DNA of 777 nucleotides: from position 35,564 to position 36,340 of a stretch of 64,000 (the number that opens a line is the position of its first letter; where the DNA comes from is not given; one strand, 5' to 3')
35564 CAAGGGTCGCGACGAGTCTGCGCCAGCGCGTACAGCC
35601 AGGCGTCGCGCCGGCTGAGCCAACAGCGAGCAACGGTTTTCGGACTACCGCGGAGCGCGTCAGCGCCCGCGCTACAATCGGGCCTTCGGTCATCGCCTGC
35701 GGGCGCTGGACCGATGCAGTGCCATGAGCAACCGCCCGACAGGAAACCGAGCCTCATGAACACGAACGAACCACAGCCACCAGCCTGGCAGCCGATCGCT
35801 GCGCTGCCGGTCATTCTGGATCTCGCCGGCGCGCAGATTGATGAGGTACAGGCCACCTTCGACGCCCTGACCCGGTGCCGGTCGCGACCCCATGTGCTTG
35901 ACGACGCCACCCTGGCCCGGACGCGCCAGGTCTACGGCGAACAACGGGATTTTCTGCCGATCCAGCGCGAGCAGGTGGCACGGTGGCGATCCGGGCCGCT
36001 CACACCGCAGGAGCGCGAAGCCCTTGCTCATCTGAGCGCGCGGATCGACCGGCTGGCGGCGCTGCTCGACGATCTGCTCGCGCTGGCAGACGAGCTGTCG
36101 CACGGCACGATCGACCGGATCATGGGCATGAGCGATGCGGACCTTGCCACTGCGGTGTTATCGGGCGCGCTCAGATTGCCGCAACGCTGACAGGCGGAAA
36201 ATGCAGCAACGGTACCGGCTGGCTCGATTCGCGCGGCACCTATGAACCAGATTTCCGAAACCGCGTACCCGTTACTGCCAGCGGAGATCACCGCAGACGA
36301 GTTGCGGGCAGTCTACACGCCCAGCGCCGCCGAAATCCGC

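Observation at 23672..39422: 15.7-kb Tn3-family (Tn4651-like TnpS/TnpT) transposon inserted precisely into ansB, with intact 46-bp terminal repeats and 5-bp GTTCA target duplication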

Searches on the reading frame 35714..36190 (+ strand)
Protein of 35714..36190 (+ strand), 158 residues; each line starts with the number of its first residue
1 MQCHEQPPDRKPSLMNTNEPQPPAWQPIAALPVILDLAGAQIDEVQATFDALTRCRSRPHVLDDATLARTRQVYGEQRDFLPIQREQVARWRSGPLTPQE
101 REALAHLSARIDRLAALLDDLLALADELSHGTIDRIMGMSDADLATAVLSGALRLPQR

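Call 7: search_protein_families(library=pfam, proteins=[window:35714-36190:+])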
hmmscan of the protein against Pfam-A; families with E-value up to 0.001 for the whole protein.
window:35714-36190:+ (158 aa): 0 families

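Call 32: search_protein_families(library=ncbifam, proteins=[window:35714-36190:+], max_evalue=0.01)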
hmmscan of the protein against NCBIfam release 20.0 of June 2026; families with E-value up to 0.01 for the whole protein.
window:35714-36190:+ (158 aa): 0 families

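Call 50: find_homologous_proteins(query=window:35756-36187:+, max_evalue=0.001)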
Query seq(144 aa) (144 aa): 13 proteins with E <= 0.001 among 614 candidates.
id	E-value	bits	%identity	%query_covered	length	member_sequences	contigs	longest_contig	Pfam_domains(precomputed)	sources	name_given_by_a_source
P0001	2.8e-78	279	92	100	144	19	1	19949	-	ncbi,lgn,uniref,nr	ncbi:hypothetical protein [Cupriavidus sp. IK-TO18]|uniref:hypothetical protein n=1 Tax=Cupriavidus 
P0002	1.0e-75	271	84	100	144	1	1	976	-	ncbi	-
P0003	4.6e-71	255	81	100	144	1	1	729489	-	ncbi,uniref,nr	ncbi:hypothetical protein [Paraburkholderia sp. BL10I2N1]|uniref:hypothetical protein n=1 Tax=Parabu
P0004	3.1e-68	246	79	100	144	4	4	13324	-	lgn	-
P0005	1.6e-57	212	100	68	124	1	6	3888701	-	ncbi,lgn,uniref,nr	ncbi:hypothetical protein [Cupriavidus oxalaticus]|uniref:Uncharacterized protein n=1 Tax=Cupriavidu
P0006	8.8e-50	187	60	100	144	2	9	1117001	-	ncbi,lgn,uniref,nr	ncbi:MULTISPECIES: hypothetical protein [Burkholderia]|uniref:hypothetical protein n=1 Tax=Burkholde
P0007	2.5e-49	185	60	100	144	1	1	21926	-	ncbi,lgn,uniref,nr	ncbi:hypothetical protein [Burkholderia pyrrocinia]|uniref:hypothetical protein n=1 Tax=Burkholderia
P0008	9.9e-49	183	61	100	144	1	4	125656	-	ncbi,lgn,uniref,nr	ncbi:TPA: hypothetical protein ACUNF5_006982 [Burkholderia orbicola]|uniref:hypothetical protein n=1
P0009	8.8e-45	170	58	99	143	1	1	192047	-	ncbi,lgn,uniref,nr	ncbi:hypothetical protein [Burkholderia thailandensis]|uniref:hypothetical protein n=1 Tax=Burkholde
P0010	1.3e-43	167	70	78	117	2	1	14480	-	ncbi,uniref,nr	ncbi:hypothetical protein CF70_006230 [Cupriavidus sp. SK-3]|uniref:hypothetical protein n=1 Tax=Cup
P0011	1.8e-27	114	45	92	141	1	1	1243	-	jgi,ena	-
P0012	8.4e-18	83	44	85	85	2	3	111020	-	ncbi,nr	ncbi:hypothetical protein WK43_09560 [Burkholderia ubonensis]|nr:hypothetical protein WK38_03425 [Bu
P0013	2.1e-15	75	87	21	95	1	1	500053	-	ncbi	ncbi:hypothetical protein [Cupriavidus necator]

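Call 61: predict_structure(alignment_id=A2)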
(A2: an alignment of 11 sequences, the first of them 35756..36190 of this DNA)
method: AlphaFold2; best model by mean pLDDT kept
length: 144 residues; sequences in the alignment: 11
mean_pLDDT: 85.8   pTM: 0.71
mean pLDDT of the five models: 85.8, 84.7, 84.4, 83.5, 82.5
residues with pLDDT >= 90: 89; 70-90: 28; 50-70: 24; < 50: 3
segments of 3 or more residues with pLDDT < 50: none
pLDDT, mean of each block of 10 residues (from residue 1): 61 94 96 95 79 93 95 95 96 97 97 76 69 71 56
secondary structure, 60 per line:
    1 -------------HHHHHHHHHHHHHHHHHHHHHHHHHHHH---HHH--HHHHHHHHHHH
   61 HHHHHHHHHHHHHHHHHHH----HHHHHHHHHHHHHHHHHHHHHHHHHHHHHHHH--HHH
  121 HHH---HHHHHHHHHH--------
elements in order: H14-41 H50-79 H84-115 H118-123 H127-136

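Call 63: search_protein_representatives(alignment_id=A2)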
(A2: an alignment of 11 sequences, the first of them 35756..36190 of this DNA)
Query: 11 sequences, 144 profile positions. Proteins with E-value up to 0.001 (for the whole library): 1399; up to 1e-10: 760; up to 1e-30: 46. The best 150 are listed.
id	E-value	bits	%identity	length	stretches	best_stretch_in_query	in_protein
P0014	1.6e-72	258.4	-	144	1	1-144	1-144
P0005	7.9e-46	171.8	-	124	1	1-99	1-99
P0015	2.6e-44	166.9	-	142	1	7-143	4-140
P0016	1.6e-42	161.1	-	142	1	6-138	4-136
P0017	4.7e-42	159.6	-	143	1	1-143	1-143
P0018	9.3e-39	148.9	-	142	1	7-138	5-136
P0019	2.9e-38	147.3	-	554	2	3-139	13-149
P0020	1.2e-37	145.3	-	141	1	5-143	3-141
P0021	1.5e-37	144.9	-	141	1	5-143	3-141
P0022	8.4e-37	142.5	-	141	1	6-139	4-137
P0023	1.3e-36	141.9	-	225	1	7-143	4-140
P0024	3.3e-36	140.6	-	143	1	1-142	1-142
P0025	3.4e-36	140.5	-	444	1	6-143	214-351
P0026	1.3e-35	138.7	-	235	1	6-140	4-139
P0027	1.6e-35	138.4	-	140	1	7-142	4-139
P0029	1.2e-34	135.6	-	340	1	7-142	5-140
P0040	1.2e-32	129.1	-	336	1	6-136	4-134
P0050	1.2e-31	125.8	-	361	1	7-138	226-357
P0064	2.3e-30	121.7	-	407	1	7-137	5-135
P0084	2.7e-29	118.2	-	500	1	5-143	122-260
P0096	1.6e-28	115.7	-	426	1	3-139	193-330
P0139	1.6e-26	109.2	-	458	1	5-142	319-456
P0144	2.1e-26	108.8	-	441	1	6-136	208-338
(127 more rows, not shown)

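Call 64: search_protein_families(library=pfam, proteins=[P0019, P0025, P0029, P0040, P0050, P0064, P0084, P0096, P0139, P0144], max_evalue=0.001)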
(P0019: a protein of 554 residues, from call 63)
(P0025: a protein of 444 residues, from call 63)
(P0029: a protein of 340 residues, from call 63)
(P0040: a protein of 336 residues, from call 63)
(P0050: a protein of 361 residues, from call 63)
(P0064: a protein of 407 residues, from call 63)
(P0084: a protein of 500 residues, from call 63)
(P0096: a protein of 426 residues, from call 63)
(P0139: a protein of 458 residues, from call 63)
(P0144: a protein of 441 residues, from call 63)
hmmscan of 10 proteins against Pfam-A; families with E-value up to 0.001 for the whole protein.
P0019 (554 aa): 0 families

P0025 (444 aa): 0 families

P0029 (340 aa): 0 families

P0040 (336 aa): 0 families

P0050 (361 aa): 0 families

P0064 (407 aa): 0 families

P0084 (500 aa): 0 families

P0096 (426 aa): 0 families

P0139 (458 aa): 0 families

P0144 (441 aa): 0 families

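Call 65: fold_search(model_id=the predicted structure, library=pdb)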
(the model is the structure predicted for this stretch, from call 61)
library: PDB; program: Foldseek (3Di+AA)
matches with E <= 10: 331; with E <= 0.001: 0
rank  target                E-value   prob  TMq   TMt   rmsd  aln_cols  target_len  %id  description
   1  3mtt                  4.6e-01  0.28  0.30  0.27  25.8       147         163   14  Crystal structure of iSH2 domain of human p85beta, Northeast Structural Genomics Consortium Target HR5531C (released 2010-05-19)
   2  4zop_B                5.2e-01  0.38  0.36  0.24  27.9       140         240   15  Co-crystal Structure of Lipid Kinase PI3K alpha with a selective phosphatidylinositol-3 kinase alpha inhibitor (released 2016-05-18)
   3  5uk8_B                5.2e-01  0.38  0.36  0.23  26.8       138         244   15  The co-structure of (R)-4-(6-(1-(cyclopropylsulfonyl)cyclopropyl)-2-(1H-indol-4-yl)pyrimidin-4-yl)-3-methylmorpholine  (released 2017-06-14)
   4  8tgd_B                5.5e-01  0.28  0.32  0.22  27.8       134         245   16  STX-478, a Mutant-Selective, Allosteric Inhibitor bound to H1047R PI3Kalpha (released 2023-09-06)
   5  4ilo_A                6.5e-01  0.57  0.42  0.27  24.4       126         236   15  2.12A resolution structure of CT398 from Chlamydia trachomatis (released 2014-01-01)
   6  4waf_B                6.5e-01  0.33  0.36  0.23  27.9       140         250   15  Crystal Structure of a novel tetrahydropyrazolo[1,5-a]pyrazine in an engineered PI3K alpha (released 2014-12-31)
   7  8tdu_D                7.2e-01  0.35  0.37  0.25  23.2       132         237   14  STX-478, a Mutant-Selective, Allosteric Inhibitor bound to PI3Kalpha (released 2023-09-06)
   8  6g6w_B                8.1e-01  0.33  0.37  0.35  26.4       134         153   17  HUMAN PI3KDELTA IN COMPLEX WITH LIGAND LASW1976 (released 2018-11-07)
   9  8sbc_B                8.1e-01  0.30  0.36  0.22  26.9       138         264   15  Co-structure of Phosphatidylinositol 4,5-bisphosphate 3-kinase catalytic subunit alpha isoform and brain penetrant inh (released 2023-07-19)
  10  8tdu_B                8.1e-01  0.23  0.32  0.23  26.9       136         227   13  STX-478, a Mutant-Selective, Allosteric Inhibitor bound to PI3Kalpha (released 2023-09-06)
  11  7tz7_B                9.0e-01  0.28  0.36  0.22  28.3       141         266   15  PI3K alpha in complex with an inhibitor (released 2022-05-18)
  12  5aqg_D                9.5e-01  0.38  0.37  0.42  11.6       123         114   10  Fragment-based screening of HSP70 sheds light on the functional role of ATP-binding site residues (released 2016-10-05)
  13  8sbj_B                9.5e-01  0.21  0.34  0.21  28.1       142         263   15  Co-structure Phosphatidylinositol 4,5-bisphosphate 3-kinase catalytic subunit alpha isoform complexed with brain penet (released 2023-07-19)
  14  8tgd_D                9.5e-01  0.20  0.32  0.22  26.3       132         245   15  STX-478, a Mutant-Selective, Allosteric Inhibitor bound to H1047R PI3Kalpha (released 2023-09-06)
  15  5dxu_B                1.0e+00  0.15  0.29  0.26  30.2       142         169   15  p110delta/p85alpha with GDC-0326 (released 2016-01-27)
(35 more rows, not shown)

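Call 66: search_dna_similar(query=window:35756-36190:+, collection=plasmids, mode=protein, max_rows=40, rows=spread, max_evalue=0.001)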
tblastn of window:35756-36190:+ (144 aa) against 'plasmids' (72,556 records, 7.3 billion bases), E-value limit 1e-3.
Records with a match: 65; places in all: 68; records where one place covers at least 80% of the query: 59.
Best place of each record, by identity: 90-95% 1; 60-80% 3; <60% 61.
By first word of the organism name: Bacillus 16; Clostridium 15; Burkholderia 10; Acaryochloris 5; Calothrix 2; Polymorphobacter 2; Legionella 2; Cupriavidus 1; Streptomyces 1; Nostoc 1; and 10 more.
By predicted mobility (MOB-suite, as given by PLSDB): non-mobilizable 36; conjugative 16; mobilizable 13.
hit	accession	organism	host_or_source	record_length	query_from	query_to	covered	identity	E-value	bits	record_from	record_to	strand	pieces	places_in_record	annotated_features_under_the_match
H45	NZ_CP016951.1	Cupriavidus taiwanensis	Mimosa,single cell,nodules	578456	1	144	100%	93.1%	1e-72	242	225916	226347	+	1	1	hypothetical protein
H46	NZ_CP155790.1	Burkholderia cenocepacia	Sputum,sputum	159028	1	144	100%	60.4%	2e-42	155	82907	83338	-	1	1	hypothetical protein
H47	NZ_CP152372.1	Burkholderia ambifaria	Atractylodes lancea,rhizosphere microbe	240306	1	144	100%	60.4%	2e-42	155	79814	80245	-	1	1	hypothetical protein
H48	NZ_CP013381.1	Burkholderia humptydooensis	water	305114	2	144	99%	59.2%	7e-31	157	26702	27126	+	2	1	hypothetical protein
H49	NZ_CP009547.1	Burkholderia sp. 2002721687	water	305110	2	144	99%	59.2%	7e-31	157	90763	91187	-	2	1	hypothetical protein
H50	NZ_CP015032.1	Burkholderia cenocepacia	Homo sapiens,nasal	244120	1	144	100%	48.6%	1e-31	125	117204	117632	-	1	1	hypothetical protein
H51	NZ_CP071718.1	Acaryochloris sp. 'Moss Beach'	culture,intertidal zone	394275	3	143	98%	36.2%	8e-20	91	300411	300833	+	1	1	hypothetical protein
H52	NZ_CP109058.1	Streptomyces sp. NBC_01304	-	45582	11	139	90%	39.2%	6e-13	71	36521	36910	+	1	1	hypothetical protein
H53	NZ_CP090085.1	Bacillus cereus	cell culture,Contaminated soil sample ...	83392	9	135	88%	39.1%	6e-15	77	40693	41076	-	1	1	hypothetical protein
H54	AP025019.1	Calothrix sp. PCC 7716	-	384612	3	140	96%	35.3%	1e-13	74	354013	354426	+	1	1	unknown protein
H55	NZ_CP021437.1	Bacillus thuringiensis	soil sample,soil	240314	9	140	92%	36.1%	3e-13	72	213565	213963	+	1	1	hypothetical protein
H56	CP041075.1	Bacillus tropicus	Oryctes gigas,whole organism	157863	9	140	92%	36.1%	6e-13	71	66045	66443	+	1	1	hypothetical protein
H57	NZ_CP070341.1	Bacillus cereus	Bombyx mori,whole organism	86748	9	135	88%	37.5%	1e-14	76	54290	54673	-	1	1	hypothetical protein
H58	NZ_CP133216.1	Thiothrix subterranea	hydrogen sulfide spring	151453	9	142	93%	35.1%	3e-17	84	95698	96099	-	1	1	hypothetical protein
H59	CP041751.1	Bacillus paranthracis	Homo sapiens,stool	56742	9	135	88%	36.7%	5e-15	77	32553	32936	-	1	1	hypothetical protein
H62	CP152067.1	Salmonella enterica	mallard duck,bacterial ...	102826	6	142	95%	33.6%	4e-12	69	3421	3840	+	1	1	hypothetical protein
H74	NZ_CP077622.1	Clostridium estertheticum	single colony,bovine feces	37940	5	131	88%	30.5%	6e-13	72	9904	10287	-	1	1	hypothetical protein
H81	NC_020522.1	Legionella pneumophila subsp. pneumophila LPE509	-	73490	11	135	87%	26.4%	9e-5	48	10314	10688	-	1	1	hypothetical protein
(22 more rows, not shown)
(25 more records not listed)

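Call 67: get_annotated_region(hit=H53, flank=4500)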
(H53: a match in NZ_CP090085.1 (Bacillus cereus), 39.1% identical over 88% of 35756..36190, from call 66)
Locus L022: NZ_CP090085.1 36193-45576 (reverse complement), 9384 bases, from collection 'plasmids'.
description: Bacillus cereus strain CPT56D-587-MTF plasmid unnamed4, complete sequence
organism: Bacillus cereus (NCBI taxid 1396)
taxonomy: Bacteria; Bacillota; Bacilli; Bacillales; Bacillaceae; Bacillus; Bacillus cereus
host: -; source: cell culture,Contaminated soil sample CPT56DS-C from Oak Ridge Reservation Area 3; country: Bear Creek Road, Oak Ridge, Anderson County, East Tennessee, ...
typing (MOB-suite, as given by PLSDB): mobilizable; replicon rep_cluster_1869; relaxase MOBP
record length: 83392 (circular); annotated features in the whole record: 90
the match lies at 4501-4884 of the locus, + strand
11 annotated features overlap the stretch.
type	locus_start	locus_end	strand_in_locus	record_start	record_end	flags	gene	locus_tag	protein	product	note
CDS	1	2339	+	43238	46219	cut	-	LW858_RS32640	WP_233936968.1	Tn3 family transposase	-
CDS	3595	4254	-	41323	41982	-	-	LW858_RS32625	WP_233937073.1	ribonuclease H family protein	-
CDS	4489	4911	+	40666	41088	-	-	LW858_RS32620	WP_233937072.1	hypothetical protein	-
CDS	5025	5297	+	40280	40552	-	-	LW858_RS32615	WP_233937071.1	HU family DNA-binding protein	GO:0030261 - chromosome condensation [Evidence IEA]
CDS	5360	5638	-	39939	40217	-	-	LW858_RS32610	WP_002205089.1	AbrB/MazE/SpoVT family DNA-binding domain-containing protein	-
CDS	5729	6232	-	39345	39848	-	ssb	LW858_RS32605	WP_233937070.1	single-stranded DNA-binding protein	GO:0006310 - DNA recombination [Evidence IEA]; GO:0006281 - DNA repair [Evidence IEA]; GO:0006260 - DNA replication ...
CDS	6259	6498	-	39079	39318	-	-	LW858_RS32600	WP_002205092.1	hypothetical protein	-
CDS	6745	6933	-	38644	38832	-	-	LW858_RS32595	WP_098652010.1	hypothetical protein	-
CDS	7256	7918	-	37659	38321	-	-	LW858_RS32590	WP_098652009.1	restriction endonuclease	GO:0009307 - DNA restriction-modification system [Evidence IEA]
CDS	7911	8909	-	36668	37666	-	-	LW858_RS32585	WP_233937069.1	DUF3991 and toprim domain-containing protein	-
CDS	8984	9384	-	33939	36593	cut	-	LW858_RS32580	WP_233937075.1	type IA DNA topoisomerase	GO:0006265 - DNA topological change [Evidence IEA]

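Call 68: get_annotated_region(hit=H51, flank=4500)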
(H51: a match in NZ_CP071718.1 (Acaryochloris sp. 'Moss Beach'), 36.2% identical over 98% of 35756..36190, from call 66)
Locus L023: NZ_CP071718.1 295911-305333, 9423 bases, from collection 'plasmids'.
description: Acaryochloris sp. 'Moss Beach' plasmid pMB01, complete sequence
organism: Acaryochloris sp. 'Moss Beach' (NCBI taxid 2740837)
taxonomy: Bacteria; Cyanobacteriota; Cyanophyceae; Acaryochloridales; Acaryochloridaceae; Acaryochloris; Acaryochloris sp. 'Moss Beach'
host: -; source: culture,intertidal zone; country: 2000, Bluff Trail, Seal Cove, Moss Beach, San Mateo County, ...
typing (MOB-suite, as given by PLSDB): non-mobilizable
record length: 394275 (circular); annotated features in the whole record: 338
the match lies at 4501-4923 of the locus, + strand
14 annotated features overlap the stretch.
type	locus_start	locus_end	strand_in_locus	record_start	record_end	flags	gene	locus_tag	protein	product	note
CDS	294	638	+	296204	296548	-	-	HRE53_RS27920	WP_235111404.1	hypothetical protein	-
CDS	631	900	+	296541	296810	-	-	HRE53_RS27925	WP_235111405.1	type II toxin-antitoxin system RelE/ParE family toxin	GO:0030541 - plasmid partitioning [Evidence IEA]; GO:0051290 - protein heterotetramerization [Evidence IEA]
CDS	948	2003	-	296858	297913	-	-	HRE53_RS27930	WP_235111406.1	DUF932 domain-containing protein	-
CDS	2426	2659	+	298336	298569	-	-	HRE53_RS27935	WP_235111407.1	helix-turn-helix transcriptional regulator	-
CDS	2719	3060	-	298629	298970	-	-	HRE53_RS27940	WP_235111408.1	VOC family protein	-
CDS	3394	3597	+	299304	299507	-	-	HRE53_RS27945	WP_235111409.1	immunity 17 family protein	-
CDS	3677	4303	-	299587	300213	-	-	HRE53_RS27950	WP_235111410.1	HAD-IA family hydrolase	GO:0008152 - metabolic process [Evidence IEA]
CDS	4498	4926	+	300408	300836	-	-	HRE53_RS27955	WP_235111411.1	hypothetical protein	-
CDS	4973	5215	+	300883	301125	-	-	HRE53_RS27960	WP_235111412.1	hypothetical protein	-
CDS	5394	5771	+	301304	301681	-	-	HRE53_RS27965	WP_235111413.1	AbrB family transcriptional regulator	-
CDS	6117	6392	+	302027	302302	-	-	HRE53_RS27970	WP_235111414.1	HU family DNA-binding protein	GO:0030261 - chromosome condensation [Evidence IEA]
CDS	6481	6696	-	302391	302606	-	-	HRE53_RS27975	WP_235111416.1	DUF2949 domain-containing protein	-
CDS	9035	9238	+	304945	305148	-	-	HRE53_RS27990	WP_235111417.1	sigma-70 family RNA polymerase sigma factor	GO:0006352 - DNA-templated transcription initiation [Evidence IEA]; GO:0006355 - regulation of DNA-templated ...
CDS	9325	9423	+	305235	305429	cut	-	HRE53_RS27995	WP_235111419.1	hypothetical protein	-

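Call 69: get_annotated_region(hit=H52, flank=4500)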
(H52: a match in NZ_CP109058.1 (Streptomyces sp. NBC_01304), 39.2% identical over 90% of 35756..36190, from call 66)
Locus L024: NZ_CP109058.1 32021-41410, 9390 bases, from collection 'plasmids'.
description: Streptomyces sp. NBC_01304 plasmid unnamed3, complete sequence
organism: Streptomyces sp. NBC_01304 (NCBI taxid 2903818)
taxonomy: Bacteria; Actinomycetota; Actinomycetes; Kitasatosporales; Streptomycetaceae; Streptomyces; Streptomyces sp. NBC 01304
host: -; source: -; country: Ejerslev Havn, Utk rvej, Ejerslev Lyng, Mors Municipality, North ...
typing (MOB-suite, as given by PLSDB): non-mobilizable
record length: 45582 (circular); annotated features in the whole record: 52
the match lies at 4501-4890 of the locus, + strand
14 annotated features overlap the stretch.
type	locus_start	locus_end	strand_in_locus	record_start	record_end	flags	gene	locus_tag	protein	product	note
CDS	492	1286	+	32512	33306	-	-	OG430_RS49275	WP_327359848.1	hypothetical protein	-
CDS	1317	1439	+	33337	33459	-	-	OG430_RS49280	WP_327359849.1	hypothetical protein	-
CDS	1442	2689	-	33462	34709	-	-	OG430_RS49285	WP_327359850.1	hypothetical protein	-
CDS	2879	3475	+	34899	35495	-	-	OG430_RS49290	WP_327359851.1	hypothetical protein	-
CDS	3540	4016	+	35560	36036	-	-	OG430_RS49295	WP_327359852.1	hypothetical protein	-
CDS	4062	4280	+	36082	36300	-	-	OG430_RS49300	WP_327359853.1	hypothetical protein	-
CDS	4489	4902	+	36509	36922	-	-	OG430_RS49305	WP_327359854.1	hypothetical protein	-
CDS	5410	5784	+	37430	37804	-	-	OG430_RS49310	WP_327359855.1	hypothetical protein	-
CDS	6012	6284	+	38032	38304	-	-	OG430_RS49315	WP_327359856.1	hypothetical protein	-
CDS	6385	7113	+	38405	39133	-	-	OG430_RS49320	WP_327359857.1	recombinase family protein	GO:0006310 - DNA recombination [Evidence IEA]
CDS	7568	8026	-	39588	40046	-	-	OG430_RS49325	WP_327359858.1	hypothetical protein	-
CDS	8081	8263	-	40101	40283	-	-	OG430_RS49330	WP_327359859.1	hypothetical protein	-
CDS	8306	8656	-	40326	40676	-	-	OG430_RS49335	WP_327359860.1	DUF6233 domain-containing protein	-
CDS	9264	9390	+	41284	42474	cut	-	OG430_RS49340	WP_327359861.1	DUF6884 domain-containing protein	-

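Call 70: get_annotated_region(hit=H62, flank=4500)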
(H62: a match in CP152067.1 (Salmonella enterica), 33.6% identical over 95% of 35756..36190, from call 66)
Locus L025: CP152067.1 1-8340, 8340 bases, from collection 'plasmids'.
description: Salmonella enterica subsp. diarizonae serovar 58:r:z53 strain 28N plasmid p28NP2, complete sequence
organism: Salmonella enterica (NCBI taxid 2577432)
taxonomy: Bacteria; Pseudomonadota; Gammaproteobacteria; Enterobacterales; Enterobacteriaceae; Salmonella; Salmonella enterica
host: -; source: mallard duck,bacterial culture,intestinal tract; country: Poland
typing (MOB-suite, as given by PLSDB): non-mobilizable
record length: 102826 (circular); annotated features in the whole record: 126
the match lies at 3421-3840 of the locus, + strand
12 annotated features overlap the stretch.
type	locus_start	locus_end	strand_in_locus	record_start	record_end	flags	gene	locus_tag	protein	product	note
CDS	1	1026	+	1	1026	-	repA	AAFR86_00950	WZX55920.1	plasmid replication initiator RepA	-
CDS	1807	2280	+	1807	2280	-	-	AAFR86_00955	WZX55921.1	hypothetical protein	-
CDS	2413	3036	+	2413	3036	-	-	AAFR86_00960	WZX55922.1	ProQ/FINO family protein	-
CDS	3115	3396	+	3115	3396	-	-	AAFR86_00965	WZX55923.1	hypothetical protein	-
CDS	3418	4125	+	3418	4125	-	-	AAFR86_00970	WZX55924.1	hypothetical protein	-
CDS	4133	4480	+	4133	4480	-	-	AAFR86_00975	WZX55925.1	hypothetical protein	-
CDS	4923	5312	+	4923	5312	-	-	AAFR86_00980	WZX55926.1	type II toxin-antitoxin system RelE/ParE family toxin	-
CDS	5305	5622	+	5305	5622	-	-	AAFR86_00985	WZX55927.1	helix-turn-helix domain-containing protein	-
CDS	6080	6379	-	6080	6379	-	-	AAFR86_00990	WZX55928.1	XRE family transcriptional regulator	-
CDS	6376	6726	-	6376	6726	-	-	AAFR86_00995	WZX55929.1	type II toxin-antitoxin system RelE/ParE family toxin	-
CDS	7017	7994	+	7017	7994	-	-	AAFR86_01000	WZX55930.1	DNA-binding protein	-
CDS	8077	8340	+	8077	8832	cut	-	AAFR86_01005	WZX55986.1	3'-5' exonuclease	-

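Call 71: get_annotated_region(hit=H74, flank=4500)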
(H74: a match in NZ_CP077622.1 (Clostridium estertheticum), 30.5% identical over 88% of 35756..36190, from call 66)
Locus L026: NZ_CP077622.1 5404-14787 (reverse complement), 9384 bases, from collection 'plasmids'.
description: Clostridium estertheticum strain CF007 plasmid pCF007-D, complete sequence
organism: Clostridium estertheticum (NCBI taxid 238834)
taxonomy: Bacteria; Bacillota; Clostridia; Eubacteriales; Clostridiaceae; Clostridium; Clostridium estertheticum
host: -; source: single colony,bovine feces; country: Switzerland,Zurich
typing (MOB-suite, as given by PLSDB): non-mobilizable
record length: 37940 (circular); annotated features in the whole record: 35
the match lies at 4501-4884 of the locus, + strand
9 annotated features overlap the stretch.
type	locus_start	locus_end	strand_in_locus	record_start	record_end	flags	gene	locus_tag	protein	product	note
CDS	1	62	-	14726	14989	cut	-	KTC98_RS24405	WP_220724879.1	hypothetical protein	-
CDS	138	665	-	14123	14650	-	-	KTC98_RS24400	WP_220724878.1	hypothetical protein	-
CDS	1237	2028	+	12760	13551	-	-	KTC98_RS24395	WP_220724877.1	ParA family protein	-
CDS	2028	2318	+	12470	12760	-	-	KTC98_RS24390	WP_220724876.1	hypothetical protein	-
CDS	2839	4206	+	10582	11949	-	-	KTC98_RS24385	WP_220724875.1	caspase family protein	-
CDS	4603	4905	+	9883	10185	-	-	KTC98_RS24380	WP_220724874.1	hypothetical protein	-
CDS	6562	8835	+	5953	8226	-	-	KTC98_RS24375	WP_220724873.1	peptidase domain-containing ABC transporter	-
CDS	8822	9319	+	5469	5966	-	-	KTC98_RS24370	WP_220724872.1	hypothetical protein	-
CDS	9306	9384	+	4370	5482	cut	-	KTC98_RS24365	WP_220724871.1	HlyD family efflux transporter periplasmic adaptor subunit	-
